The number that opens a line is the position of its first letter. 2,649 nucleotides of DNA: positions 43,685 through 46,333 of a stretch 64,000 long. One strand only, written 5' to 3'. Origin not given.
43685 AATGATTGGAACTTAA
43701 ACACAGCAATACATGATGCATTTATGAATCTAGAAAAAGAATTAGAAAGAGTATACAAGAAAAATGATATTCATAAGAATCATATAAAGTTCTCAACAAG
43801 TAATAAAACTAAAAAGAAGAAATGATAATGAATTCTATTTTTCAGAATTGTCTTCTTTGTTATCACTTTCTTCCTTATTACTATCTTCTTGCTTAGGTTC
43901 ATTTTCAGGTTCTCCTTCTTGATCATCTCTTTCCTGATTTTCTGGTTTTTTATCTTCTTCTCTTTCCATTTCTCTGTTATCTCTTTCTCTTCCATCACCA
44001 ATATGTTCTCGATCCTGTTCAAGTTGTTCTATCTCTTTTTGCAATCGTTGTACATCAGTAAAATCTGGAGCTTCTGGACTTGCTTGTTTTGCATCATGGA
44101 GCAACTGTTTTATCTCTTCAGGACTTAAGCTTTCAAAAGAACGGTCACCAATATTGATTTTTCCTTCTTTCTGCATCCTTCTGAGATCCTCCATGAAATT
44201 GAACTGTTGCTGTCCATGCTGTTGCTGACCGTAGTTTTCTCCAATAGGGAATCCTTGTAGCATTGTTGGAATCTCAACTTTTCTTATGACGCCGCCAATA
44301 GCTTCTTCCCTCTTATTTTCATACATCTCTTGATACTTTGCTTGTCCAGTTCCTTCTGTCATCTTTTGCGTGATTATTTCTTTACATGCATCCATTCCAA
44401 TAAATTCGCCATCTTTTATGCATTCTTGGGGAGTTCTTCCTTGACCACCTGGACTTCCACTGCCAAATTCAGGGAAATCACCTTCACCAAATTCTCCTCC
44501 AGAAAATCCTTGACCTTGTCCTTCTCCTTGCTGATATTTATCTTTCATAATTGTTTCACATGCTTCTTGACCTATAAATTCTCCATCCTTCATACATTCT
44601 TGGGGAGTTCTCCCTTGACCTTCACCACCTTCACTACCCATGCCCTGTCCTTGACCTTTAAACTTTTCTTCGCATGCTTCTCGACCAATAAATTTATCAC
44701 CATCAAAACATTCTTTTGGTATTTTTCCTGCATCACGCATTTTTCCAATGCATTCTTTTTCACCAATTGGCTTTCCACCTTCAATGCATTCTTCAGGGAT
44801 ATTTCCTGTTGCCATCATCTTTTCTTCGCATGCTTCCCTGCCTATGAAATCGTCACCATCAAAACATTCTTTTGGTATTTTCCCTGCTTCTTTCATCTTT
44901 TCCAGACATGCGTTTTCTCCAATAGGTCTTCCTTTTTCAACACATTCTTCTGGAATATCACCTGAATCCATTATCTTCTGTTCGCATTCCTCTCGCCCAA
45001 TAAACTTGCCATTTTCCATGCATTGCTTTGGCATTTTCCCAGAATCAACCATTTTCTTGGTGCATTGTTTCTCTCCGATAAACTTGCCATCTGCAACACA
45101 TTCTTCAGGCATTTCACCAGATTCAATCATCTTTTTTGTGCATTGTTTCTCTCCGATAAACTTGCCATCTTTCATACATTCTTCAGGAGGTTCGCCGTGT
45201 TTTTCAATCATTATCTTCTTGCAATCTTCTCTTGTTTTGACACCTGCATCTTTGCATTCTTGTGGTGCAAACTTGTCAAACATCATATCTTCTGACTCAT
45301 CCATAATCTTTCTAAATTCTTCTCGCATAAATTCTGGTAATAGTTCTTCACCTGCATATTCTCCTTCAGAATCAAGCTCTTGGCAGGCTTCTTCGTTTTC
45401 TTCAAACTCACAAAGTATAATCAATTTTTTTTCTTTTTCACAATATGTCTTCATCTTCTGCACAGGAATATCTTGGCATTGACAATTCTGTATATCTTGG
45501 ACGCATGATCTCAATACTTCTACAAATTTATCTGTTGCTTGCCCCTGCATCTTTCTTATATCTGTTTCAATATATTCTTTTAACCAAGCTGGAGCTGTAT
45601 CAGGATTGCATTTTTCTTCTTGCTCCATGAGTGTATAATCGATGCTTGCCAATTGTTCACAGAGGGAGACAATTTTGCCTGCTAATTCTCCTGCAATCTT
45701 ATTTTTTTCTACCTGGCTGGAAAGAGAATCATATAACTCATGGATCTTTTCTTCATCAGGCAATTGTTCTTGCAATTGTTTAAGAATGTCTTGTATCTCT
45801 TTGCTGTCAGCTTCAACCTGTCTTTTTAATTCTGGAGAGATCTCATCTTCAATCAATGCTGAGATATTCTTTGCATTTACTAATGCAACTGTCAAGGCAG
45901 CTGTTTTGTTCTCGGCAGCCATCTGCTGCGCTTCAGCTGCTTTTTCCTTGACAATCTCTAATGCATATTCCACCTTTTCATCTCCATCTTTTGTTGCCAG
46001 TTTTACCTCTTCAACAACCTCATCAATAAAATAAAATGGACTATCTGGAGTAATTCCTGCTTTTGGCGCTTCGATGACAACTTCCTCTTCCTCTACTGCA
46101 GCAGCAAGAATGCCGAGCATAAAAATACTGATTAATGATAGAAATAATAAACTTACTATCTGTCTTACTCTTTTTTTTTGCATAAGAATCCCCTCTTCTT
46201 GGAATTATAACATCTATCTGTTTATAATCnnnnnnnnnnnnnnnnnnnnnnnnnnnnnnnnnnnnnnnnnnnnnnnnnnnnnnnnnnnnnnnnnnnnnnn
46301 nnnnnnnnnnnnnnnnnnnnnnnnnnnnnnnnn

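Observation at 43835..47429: Tandem pair of large secreted Cys-rich repeat proteins, one with at least eight near-identical 24-aa tandem repeats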

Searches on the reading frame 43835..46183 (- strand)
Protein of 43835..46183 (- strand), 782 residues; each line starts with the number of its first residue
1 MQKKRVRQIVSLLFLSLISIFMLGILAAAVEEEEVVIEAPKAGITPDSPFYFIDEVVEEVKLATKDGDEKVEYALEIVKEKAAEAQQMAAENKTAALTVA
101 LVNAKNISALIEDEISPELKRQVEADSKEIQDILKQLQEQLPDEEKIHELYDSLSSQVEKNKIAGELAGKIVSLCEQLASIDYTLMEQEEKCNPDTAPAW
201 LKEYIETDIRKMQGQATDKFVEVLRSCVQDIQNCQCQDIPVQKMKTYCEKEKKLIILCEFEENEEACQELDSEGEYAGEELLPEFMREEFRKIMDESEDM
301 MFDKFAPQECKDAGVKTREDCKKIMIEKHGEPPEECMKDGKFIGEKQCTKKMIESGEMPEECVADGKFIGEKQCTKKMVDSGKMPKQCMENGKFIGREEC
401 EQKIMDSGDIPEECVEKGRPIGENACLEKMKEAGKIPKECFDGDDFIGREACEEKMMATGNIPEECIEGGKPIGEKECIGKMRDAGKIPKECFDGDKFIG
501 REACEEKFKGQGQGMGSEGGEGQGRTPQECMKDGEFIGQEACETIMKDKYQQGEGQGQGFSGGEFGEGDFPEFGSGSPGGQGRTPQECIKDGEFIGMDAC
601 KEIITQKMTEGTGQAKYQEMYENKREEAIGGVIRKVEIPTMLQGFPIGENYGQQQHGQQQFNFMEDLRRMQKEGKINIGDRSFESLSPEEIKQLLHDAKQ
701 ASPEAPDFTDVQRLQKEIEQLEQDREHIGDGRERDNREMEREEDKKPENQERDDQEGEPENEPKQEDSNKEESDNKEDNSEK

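Call 4: search_protein_families(library=pfam, proteins=[window:43835-46183:-], max_evalue=1)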
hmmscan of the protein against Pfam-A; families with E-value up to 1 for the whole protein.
window:43835-46183:- (782 aa): 2 families
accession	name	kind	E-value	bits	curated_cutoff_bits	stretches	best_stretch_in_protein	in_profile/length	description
PF18915.5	DUF5667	-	9.5e-14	52.1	27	1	43-144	1-99/99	Domain of unknown function (DUF5667)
PF19954.5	EAD10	-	0.044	14.3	24.1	1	673-696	51-75/77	Effector-associated domain 10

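Call 5: search_protein_families(library=ncbifam, proteins=[window:43835-46183:-], max_evalue=1)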
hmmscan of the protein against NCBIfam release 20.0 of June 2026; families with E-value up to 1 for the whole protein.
window:43835-46183:- (782 aa): 0 families

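Call 11: find_homologous_proteins(query=window:43835-46183:-)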
Query window:43835-46183:- (782 aa): 33 proteins with E <= 0.001 among 8000 candidates.
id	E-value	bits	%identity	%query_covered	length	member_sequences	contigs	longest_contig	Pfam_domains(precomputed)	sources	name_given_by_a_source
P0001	0.0e+0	1712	99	100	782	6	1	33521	PF18915.6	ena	-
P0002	0.0e+0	1339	77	100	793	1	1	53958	PF18915.6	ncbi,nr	ncbi:hypothetical protein HZA96_03180 [Candidatus Woesearchaeota archaeon]|nr:hypothetical protein [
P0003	8.5e-200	684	56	60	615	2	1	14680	PF18915.6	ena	-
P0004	1.3e-124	436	38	70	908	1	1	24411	-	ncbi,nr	ncbi:hypothetical protein HZA33_01450 [Candidatus Pacearchaeota archaeon]|nr:hypothetical protein [C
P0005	5.3e-120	420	42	63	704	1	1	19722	PF18915.6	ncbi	-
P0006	3.7e-112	394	37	74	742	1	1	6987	PF18915.6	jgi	jgi:hypothetical protein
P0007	4.0e-107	378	42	65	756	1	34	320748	PF18915.6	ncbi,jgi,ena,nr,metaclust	ncbi:hypothetical protein HN695_00955 [Candidatus Woesearchaeota archaeon]|jgi:hypothetical protein|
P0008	1.4e-106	376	42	67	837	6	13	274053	PF18915.6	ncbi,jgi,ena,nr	ncbi:hypothetical protein HOC35_00820 [Candidatus Woesearchaeota archaeon]|jgi:DNA-directed RNA poly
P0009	6.8e-105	370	41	60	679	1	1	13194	PF18915.6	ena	-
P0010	2.1e-103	365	43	58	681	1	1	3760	PF18915.6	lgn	-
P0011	1.3e-102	363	43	56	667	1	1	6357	PF18915.6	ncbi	-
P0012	4.0e-101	358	38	73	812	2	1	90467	PF18915.6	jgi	-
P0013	4.9e-101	358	42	54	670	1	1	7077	PF18915.6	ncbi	-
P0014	8.4e-100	353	38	68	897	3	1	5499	PF18915.6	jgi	-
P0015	3.2e-99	352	41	58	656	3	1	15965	PF18915.6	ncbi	ncbi:MAG: DUF5667 domain-containing protein, partial [Nanoarchaeota archaeon]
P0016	1.5e-97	346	41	58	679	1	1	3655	PF18915.6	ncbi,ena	-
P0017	8.8e-97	343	42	57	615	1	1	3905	PF18915.6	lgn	-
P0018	1.5e-95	339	39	58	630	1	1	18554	PF18915.6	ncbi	-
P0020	3.1e-73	266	31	76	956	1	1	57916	-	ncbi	-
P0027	1.3e-31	128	28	58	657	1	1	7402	PF18915.6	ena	-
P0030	1.2e-27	115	28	48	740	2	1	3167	PF18915.6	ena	-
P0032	8.8e-21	92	31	45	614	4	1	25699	PF18915.6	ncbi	-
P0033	8.9e-13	66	27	72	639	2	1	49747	-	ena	-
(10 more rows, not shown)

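Call 16: find_encoding_contigs(protein=P0002, flank=8000, max_places=3)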
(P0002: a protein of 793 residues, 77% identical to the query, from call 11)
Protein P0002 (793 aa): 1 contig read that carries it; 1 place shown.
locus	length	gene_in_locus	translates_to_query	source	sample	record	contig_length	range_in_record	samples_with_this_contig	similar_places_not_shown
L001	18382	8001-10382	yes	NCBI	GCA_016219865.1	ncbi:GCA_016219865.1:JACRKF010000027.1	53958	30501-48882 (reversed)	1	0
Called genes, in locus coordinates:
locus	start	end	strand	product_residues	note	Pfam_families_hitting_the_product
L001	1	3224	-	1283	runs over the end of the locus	PF00437:T2SSE (faint), PF14890:Intein_splicing, PF14528:LAGLIDADG_3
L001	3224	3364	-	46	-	-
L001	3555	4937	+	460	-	PF13173:AAA_14, PF01637:ATPase_2 (weak), PF03008:DUF234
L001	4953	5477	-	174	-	PF00710:Asparaginase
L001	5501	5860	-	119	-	-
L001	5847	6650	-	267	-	-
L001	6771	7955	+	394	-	-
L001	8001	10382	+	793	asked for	PF18915:DUF5667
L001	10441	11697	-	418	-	-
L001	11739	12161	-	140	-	PF02482:Ribosomal_S30AE (faint)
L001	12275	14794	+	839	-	PF01411:tRNA-synt_2c, PF07973:tRNA_SAD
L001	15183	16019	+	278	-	PF00696:AA_kinase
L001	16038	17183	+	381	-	PF00202:Aminotran_3, PF00155:Aminotran_1_2 (weak)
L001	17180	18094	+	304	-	PF01118:Semialdhyde_dh, PF22698:Semialdhyde_dhC_1, PF02774:Semialdhyde_dhC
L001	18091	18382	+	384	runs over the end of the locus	PF01960:ArgJ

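Call 17: find_encoding_contigs(protein=P0003, flank=8000, max_places=3)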
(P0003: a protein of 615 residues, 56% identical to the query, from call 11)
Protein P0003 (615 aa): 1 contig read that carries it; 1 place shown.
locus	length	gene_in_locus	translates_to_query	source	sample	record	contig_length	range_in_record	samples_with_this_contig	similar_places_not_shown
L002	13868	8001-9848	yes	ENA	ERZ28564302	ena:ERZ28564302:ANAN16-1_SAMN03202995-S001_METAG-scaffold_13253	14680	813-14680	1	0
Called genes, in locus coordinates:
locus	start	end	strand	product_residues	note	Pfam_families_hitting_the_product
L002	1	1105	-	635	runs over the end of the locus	-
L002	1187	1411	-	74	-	-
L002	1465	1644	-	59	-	-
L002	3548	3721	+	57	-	-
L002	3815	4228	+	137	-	-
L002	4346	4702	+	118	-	-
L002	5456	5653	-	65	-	-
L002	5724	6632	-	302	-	-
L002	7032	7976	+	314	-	-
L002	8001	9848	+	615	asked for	PF18915:DUF5667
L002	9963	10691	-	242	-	PF01887:SAM_HAT_N, PF20257:SAM_HAT_C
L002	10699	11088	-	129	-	PF02482:Ribosomal_S30AE (weak)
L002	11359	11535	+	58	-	PF23477:zf_Tbcl_2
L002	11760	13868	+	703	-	?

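Call 28: find_encoding_contigs(protein=P0007, flank=6000, max_places=2)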
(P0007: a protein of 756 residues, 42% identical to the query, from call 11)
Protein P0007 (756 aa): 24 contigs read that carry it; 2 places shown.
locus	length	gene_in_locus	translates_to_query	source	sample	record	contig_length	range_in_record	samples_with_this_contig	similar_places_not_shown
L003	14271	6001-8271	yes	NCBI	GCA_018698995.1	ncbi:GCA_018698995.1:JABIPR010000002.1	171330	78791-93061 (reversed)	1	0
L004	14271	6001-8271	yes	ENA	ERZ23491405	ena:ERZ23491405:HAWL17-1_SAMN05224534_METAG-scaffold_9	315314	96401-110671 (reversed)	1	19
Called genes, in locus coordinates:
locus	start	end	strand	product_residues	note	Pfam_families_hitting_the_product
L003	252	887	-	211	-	-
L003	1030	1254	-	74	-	-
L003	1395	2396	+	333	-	PF01895:PhoU (weak)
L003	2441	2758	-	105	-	PF00085:Thioredoxin, PF13899:Thioredoxin_7 (weak), PF13098:Thioredoxin_2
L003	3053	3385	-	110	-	-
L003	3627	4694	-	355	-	PF01443:Viral_helicase1 (faint), PF13173:AAA_14 (weak)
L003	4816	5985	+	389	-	-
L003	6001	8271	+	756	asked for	PF18915:DUF5667 (weak)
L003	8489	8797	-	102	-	-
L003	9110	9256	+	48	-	-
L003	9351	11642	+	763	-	PF00437:T2SSE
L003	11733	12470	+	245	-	-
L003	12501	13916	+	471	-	-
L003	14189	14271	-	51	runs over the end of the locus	-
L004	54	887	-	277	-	-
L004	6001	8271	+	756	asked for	PF18915:DUF5667 (weak)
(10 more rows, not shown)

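Call 35: predict_structure(alignment_id=A2)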
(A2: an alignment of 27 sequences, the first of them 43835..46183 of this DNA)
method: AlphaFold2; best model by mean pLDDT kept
length: 782 residues; sequences in the alignment: 27
mean_pLDDT: 72.2   pTM: 0.49
mean pLDDT of the five models: 72.2, 72.1, 70.8, 67.5, 65.9
residues with pLDDT >= 90: 152; 70-90: 399; 50-70: 73; < 50: 158
segments of 3 or more residues with pLDDT < 50: 25-38, 512-525, 553-583, 626-672, 674-678, 680-685, 744-782
pLDDT, mean of each block of 10 residues (from residue 1): 75 79 48 38 70 79 87 94 93 92 93 92 94 94 92 95 95 94 90 89 92 90 85 85 86 82 79 74 83 83 77 83 79 77 75 81 76 83 81 78 78 80 80 79 77 68 71 78 85 83 73 37 54 77 80 46 29 30 68 82 80 74 57 28 27 31 41 43 53 71 72 94 88 52 46 40 38 36 35
secondary structure, 60 per line:
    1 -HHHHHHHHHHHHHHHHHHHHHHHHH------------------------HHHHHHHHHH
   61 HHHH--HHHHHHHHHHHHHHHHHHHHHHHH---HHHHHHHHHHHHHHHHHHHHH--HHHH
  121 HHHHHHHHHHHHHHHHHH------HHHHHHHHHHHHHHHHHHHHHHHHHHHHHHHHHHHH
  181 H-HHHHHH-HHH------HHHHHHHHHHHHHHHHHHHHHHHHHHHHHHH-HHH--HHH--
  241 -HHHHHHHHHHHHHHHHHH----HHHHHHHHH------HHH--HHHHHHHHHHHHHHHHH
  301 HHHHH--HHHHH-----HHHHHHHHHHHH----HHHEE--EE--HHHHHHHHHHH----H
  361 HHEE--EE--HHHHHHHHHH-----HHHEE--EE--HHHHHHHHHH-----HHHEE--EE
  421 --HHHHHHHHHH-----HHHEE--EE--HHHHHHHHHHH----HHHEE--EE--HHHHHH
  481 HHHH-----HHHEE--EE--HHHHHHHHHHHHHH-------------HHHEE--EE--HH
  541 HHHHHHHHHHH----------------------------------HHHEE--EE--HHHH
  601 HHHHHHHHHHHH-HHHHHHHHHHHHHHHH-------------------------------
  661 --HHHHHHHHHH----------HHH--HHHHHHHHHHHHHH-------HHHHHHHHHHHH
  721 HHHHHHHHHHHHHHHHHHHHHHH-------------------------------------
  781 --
elements in order (helices of 4 or more, strands of 3 or more residues): H2-26 H51-64 H67-90 H94-114 H117-138 H145-181 H183-188 H199-229 H242-259 H264-272 H284-305 H308-312 H318-329 H345-355 H371-380 H397-406 H423-432 H449-459 H475-484 H501-514 H539-551 H597-612 H614-629 H663-672 H688-701 H709-743

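Call 39: fold_search(model_id=the predicted structure, library=pdb)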
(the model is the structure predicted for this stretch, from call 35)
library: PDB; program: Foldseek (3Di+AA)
matches with E <= 10: 87; with E <= 0.001: 0
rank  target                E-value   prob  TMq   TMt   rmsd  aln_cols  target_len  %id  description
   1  7rdr_A                3.3e-01  0.09  0.07  0.11  29.4       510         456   12  Circular tandem repeat protein with novel repeat topology and enhanced subunit contact surfaces (released 2021-09-01)
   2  7ep2_D                9.1e-01  0.47  0.12  0.30  20.2       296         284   15  Crystal structure of ZYG11B bound to GGFN degron (released 2021-07-14)
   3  4cb9                  1.2e+00  0.07  0.08  0.12  28.7       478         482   11  Structure of full-length CTNNBL1 in P43212 space group (released 2013-12-04)
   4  9j0a_A                1.2e+00  0.07  0.08  0.07  30.2       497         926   12  Complex structure of ANKRD11/STAG2/RAD21 (released 2025-03-19)
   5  9n22_I                1.2e+00  0.10  0.07  0.14  17.9       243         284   13  Y20S (Sec18-Sec17-Sec9-Sso1-Snc1) EDTA - Class 2 (released 2025-10-01)
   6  5f0k_B                1.4e+00  0.10  0.09  0.16  25.6       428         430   12  Structure of VPS35 N terminal region (released 2016-12-07)
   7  7dkh_A                1.4e+00  0.06  0.09  0.08  31.2       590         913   12  Crystal structure of the Ctr9/Paf1/Cdc73/Rtf1 quaternary complex (released 2021-11-24)
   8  5f0k_C                1.6e+00  0.09  0.10  0.17  25.4       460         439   13  Structure of VPS35 N terminal region (released 2016-12-07)
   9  7mnj_C                1.7e+00  0.06  0.10  0.14  35.3       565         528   10  Crystal structure of the N-terminal domain of NUP358/RanBP2 (residues 145-673) (released 2022-06-15)
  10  5onb_E                2.1e+00  0.11  0.09  0.21  18.4       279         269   11  Drosophila Bag-of-marbles CBM peptide bound to human CAF40 (released 2017-12-27)
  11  2h4m_A                2.2e+00  0.06  0.08  0.08  36.8       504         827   11  Karyopherin Beta2/Transportin-M9NLS (released 2006-10-24)
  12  8tj5_1                2.5e+00  0.05  0.10  0.08  22.5       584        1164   11  Inner spoke ring of the yeast NPC (released 2023-10-11)
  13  8v3b_a                2.6e+00  0.06  0.09  0.16  31.8       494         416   13  Computational Designed Nanocage O43_129_+4 (released 2024-03-13)
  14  3sf4_B                2.8e+00  0.06  0.09  0.16  23.2       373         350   10  Crystal structure of the complex between the conserved cell polarity proteins Inscuteable and LGN (released 2011-11-23)
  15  5f0k_A                2.9e+00  0.06  0.10  0.16  25.3       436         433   14  Structure of VPS35 N terminal region (released 2016-12-07)
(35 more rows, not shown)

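Call 40: search_solved_structures(query=A2, max_evalue=1)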
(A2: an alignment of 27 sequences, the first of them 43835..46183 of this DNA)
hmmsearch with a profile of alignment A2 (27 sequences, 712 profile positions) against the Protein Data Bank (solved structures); distinct sequences matched with E-value up to 1: 6.
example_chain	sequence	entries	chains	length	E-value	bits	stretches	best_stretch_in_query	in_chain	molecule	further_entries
9dvi_B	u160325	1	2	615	0.0076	18.1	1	582-661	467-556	Chaperone protein DnaK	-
8i9z_CW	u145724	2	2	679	0.11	14.2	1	601-692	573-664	ATP-dependent RNA helicase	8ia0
6uxv_C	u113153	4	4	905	0.4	12.4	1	536-686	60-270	SWI/SNF chromatin-remodeling complex subunit SNF5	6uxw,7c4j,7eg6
7egm_C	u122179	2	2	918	0.4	12.4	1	536-686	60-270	SWI/SNF chromatin-remodeling complex subunit SNF5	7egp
4fe8_A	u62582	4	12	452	0.87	11.3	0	601-681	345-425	Maltose-binding periplasmic protein,Huntingtin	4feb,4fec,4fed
7tbn_A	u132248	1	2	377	0.89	11.2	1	596-660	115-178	D11 LOV2-DARPin fusion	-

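Call 43: find_encoding_contigs(protein=P0004, flank=8000, max_places=1)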
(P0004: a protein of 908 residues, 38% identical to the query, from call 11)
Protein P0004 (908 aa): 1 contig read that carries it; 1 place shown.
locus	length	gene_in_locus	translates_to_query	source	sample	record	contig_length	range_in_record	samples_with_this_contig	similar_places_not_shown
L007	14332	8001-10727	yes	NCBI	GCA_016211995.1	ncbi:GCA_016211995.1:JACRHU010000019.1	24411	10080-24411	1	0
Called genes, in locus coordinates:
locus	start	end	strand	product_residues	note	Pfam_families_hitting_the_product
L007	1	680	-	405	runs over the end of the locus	PF12704:MacB_PCD, PF02687:FtsX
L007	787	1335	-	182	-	-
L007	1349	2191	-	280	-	-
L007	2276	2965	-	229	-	PF02463:SMC_N (faint), PF00005:ABC_tran, PF13304:AAA_21 (faint)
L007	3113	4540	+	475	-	PF14528:LAGLIDADG_3 (faint)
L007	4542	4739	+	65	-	PF01194:RNA_pol_N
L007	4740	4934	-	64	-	-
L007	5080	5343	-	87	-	-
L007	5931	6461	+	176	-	PF01569:PAP2, PF14378:PAP2_3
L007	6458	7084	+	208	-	-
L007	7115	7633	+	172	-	PF01850:PIN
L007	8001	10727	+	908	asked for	-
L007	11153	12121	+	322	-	PF02355:SecD_SecF_C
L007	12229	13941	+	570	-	PF00595:PDZ (faint), PF17820:PDZ_6 (weak), PF02355:SecD_SecF_C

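Call 44: find_encoding_contigs(protein=P0020, flank=8000, max_places=1)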
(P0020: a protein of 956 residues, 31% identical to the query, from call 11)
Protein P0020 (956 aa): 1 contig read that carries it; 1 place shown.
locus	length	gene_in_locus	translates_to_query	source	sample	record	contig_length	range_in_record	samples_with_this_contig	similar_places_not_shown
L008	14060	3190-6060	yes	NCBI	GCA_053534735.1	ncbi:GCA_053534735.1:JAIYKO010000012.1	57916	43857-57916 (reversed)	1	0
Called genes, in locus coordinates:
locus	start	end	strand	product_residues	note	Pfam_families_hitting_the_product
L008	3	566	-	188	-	?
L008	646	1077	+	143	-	PF00892:EamA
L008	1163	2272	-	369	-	PF05048:NosD, PF13229:Beta_helix (weak)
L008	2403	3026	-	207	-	PF01300:Sua5_yciO_yrdC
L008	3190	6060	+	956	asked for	-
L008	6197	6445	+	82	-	-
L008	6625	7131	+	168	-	-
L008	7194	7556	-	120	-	-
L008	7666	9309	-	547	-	PF03483:B3_4 (weak), PF03484:B5, PF17759:tRNA_synthFbeta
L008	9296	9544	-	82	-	-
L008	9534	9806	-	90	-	-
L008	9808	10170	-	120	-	-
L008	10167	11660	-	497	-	PF01409:tRNA-synt_2d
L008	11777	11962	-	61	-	-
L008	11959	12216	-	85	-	-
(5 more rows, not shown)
